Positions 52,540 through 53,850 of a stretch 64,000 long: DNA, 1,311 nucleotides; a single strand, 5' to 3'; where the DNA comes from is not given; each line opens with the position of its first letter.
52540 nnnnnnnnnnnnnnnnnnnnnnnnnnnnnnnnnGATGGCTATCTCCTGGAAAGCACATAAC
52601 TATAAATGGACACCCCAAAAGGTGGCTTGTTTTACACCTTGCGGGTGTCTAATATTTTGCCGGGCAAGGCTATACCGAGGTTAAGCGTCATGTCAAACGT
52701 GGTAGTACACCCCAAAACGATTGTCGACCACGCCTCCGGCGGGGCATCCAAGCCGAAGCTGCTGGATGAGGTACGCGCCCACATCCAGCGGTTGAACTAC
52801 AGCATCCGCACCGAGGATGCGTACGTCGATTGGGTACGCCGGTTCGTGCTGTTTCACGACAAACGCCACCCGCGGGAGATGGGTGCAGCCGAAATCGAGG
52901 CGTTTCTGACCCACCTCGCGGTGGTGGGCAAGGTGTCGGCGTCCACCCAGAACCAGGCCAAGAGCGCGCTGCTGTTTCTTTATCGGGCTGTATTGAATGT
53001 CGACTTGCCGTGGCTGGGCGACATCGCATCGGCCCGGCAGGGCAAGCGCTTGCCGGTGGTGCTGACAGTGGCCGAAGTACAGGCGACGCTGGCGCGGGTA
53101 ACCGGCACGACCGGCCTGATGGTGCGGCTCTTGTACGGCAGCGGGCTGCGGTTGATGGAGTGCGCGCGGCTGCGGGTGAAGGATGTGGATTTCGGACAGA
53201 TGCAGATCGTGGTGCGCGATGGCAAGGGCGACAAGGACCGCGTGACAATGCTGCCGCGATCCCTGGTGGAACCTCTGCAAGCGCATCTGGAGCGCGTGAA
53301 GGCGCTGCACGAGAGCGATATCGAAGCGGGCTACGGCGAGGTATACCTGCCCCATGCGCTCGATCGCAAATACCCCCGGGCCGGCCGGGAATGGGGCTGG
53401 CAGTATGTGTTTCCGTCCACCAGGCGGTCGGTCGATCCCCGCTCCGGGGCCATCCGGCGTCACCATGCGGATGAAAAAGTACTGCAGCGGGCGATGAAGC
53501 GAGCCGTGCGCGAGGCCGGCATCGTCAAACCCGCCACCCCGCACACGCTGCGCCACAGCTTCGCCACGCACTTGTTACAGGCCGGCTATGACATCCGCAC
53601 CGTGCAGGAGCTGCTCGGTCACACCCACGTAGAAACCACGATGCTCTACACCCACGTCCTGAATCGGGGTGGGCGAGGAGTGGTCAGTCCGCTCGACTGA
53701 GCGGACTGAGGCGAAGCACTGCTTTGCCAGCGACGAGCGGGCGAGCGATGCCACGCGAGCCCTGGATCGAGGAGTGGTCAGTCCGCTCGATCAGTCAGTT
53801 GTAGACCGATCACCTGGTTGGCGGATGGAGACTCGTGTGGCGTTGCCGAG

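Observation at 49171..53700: Chromosomal integron: intact intI, attI and an array of about six cassettes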

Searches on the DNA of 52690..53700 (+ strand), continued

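Call 39: search_with_rna_model(model_id=R2, source=window, filters=off, max_evalue=10, show_alignments=10)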
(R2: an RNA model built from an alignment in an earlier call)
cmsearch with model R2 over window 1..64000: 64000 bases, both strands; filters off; matches with E-value up to 10: 18.
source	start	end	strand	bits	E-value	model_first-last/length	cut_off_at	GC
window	22558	22626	+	64.9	1.9e-12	1-70/70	no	0.64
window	24490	24618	+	64.8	2e-12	1-70/70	no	0.67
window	23134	23262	+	62.3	7.1e-12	1-70/70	no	0.67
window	50559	50630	+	49.4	5.4e-09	1-70/70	no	0.56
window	51466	51526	+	45.7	3.7e-08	1-70/70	no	0.64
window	51037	51162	+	44.2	8.1e-08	1-70/70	no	0.58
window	22082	22168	+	43.2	1.4e-07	1-70/70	no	0.63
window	51784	51870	+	37.4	2.7e-06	1-70/70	no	0.57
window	51466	51526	-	10.9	2.4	1-70/70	no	0.64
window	33397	33436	-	10.6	2.8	19-52/70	no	0.8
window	67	146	-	9.7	4.5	1-70/70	no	0.66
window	21364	21382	+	9.5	4.8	1-70/70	no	0.58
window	36958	37017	-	9.5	5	1-70/70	no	0.68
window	63203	63241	+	8.9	6.8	17-55/70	no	0.67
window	32930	32979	-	8.5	8.3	1-70/70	no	0.72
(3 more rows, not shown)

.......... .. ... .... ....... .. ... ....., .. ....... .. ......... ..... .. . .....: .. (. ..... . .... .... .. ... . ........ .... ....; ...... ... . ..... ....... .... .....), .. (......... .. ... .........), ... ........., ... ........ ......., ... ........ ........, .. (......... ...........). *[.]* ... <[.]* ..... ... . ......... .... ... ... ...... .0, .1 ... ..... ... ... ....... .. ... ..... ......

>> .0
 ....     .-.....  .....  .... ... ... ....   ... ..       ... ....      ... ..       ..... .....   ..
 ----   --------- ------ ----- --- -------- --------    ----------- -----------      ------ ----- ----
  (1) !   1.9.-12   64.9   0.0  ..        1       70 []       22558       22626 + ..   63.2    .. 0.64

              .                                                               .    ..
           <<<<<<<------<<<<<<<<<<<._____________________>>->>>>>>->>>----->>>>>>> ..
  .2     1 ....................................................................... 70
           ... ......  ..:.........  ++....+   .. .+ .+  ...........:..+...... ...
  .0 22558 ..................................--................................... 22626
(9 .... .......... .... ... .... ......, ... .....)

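Call 52: search_with_rna_model(model_id=R2, sources=[L001, L082, L083, L084, L085, L086, L087, L088], filters=off, max_evalue=0.01)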
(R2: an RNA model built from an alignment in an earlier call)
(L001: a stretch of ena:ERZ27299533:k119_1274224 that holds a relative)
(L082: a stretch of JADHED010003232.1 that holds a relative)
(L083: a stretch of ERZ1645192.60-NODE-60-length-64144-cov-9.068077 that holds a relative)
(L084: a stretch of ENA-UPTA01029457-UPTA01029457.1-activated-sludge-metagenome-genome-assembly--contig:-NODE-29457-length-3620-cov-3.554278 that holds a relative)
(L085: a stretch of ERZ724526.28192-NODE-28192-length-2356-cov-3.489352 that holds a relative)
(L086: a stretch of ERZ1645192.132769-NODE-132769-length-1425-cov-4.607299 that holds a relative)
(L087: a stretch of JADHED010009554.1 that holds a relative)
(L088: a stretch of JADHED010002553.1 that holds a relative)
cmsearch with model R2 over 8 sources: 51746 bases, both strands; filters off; matches with E-value up to 0.01: 8.
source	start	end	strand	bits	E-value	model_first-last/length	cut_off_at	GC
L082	9546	9614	-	64.9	1.5e-12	1-70/70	no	0.64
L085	2045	2104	-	56.4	1.2e-10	1-70/70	no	0.55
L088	12323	12385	-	48.5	7.2e-09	1-70/70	no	0.67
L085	1335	1421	-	45.9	2.8e-08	1-70/70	no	0.63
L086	1053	1113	+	45.7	3e-08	1-70/70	no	0.64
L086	624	749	+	44.2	6.6e-08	1-70/70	no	0.58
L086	146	217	+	41.8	2.3e-07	1-70/70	no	0.54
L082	10005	10089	-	33.4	1.8e-05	2-69/70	no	0.62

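Call 53: search_with_rna_model(model_id=R2, source=window, max_evalue=0.001, make_alignment=true)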
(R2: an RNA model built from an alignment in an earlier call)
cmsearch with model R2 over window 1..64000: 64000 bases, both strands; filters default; matches with E-value up to 0.001: 8.
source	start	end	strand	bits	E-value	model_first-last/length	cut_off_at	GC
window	22558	22626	+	64.9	1.9e-12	1-70/70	no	0.64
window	24490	24618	+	64.8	2e-12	1-70/70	no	0.67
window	23134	23262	+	62.3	7.2e-12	1-70/70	no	0.67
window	50559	50630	+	49.4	5.4e-09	1-70/70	no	0.56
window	51466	51526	+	45.7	3.7e-08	1-70/70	no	0.64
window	51037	51162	+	44.2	8.2e-08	1-70/70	no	0.58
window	22082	22168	+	43.2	1.4e-07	1-70/70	no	0.63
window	51784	51870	+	37.4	2.7e-06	1-70/70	no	0.57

Alignment A5: 8 matches aligned to the model, 157 columns, each read 5' to 3' on its own strand. Consensus structure (alignment columns), stored with it:
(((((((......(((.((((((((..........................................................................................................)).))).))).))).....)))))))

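Call 65: search_with_rna_model(model_id=R2, sources=[L089, L092, L095, L099, L101, L103, L104, L107], max_evalue=0.01)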
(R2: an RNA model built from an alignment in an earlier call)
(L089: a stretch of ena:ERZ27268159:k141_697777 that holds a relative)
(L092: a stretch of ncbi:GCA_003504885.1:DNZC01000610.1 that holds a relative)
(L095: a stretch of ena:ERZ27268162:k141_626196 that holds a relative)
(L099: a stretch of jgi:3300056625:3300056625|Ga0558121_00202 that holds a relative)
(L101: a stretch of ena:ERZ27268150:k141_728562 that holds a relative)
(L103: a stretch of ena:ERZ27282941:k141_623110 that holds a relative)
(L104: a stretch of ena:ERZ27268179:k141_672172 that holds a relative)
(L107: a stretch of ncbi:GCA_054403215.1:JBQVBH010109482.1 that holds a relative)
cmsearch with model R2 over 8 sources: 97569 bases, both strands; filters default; matches with E-value up to 0.01: 7.
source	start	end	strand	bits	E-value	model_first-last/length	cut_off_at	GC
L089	3840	3906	+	62.9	8.1e-12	1-70/70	no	0.55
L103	10202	10313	+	54.4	6.5e-10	1-70/70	no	0.57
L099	10675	10738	+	43.4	1.8e-07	1-70/70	no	0.64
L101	9577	9640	+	43.4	1.8e-07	1-70/70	no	0.64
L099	11073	11154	+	33.1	3.8e-05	1-70/70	no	0.66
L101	9975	10056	+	33.1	3.8e-05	1-70/70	no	0.66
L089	4592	4655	+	32.8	4.5e-05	1-70/70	no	0.55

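Call 70: search_with_rna_model(model_id=R2, sources=[L109, L110, L111, L112, L113, L114, L115, L116, L117, L118], max_evalue=0.01)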
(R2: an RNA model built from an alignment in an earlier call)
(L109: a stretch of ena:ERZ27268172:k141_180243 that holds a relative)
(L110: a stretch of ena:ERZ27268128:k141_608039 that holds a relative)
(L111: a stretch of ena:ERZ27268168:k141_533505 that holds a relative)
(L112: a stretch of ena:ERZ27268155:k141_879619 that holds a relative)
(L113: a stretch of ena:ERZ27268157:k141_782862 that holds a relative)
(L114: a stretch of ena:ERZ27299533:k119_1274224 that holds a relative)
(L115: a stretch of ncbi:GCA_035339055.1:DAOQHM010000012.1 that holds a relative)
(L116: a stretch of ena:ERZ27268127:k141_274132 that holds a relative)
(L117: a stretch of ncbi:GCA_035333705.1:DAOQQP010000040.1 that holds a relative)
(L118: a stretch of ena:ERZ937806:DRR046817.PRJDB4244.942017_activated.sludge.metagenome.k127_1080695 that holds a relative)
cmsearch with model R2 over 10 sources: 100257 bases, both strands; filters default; matches with E-value up to 0.01: 7.
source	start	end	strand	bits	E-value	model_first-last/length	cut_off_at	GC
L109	10540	10602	-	58.7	7.1e-11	1-70/70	no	0.7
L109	13437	13506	-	58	1e-10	1-70/70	no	0.64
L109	11147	11258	-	54.4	6.6e-10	1-70/70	no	0.57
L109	12804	12863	-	53.8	9e-10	1-70/70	no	0.58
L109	9651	9708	-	46.1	4.9e-08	1-70/70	no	0.66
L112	9651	9708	-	46.1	4.9e-08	1-70/70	no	0.66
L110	9885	9953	-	37.5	4e-06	1-70/70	no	0.68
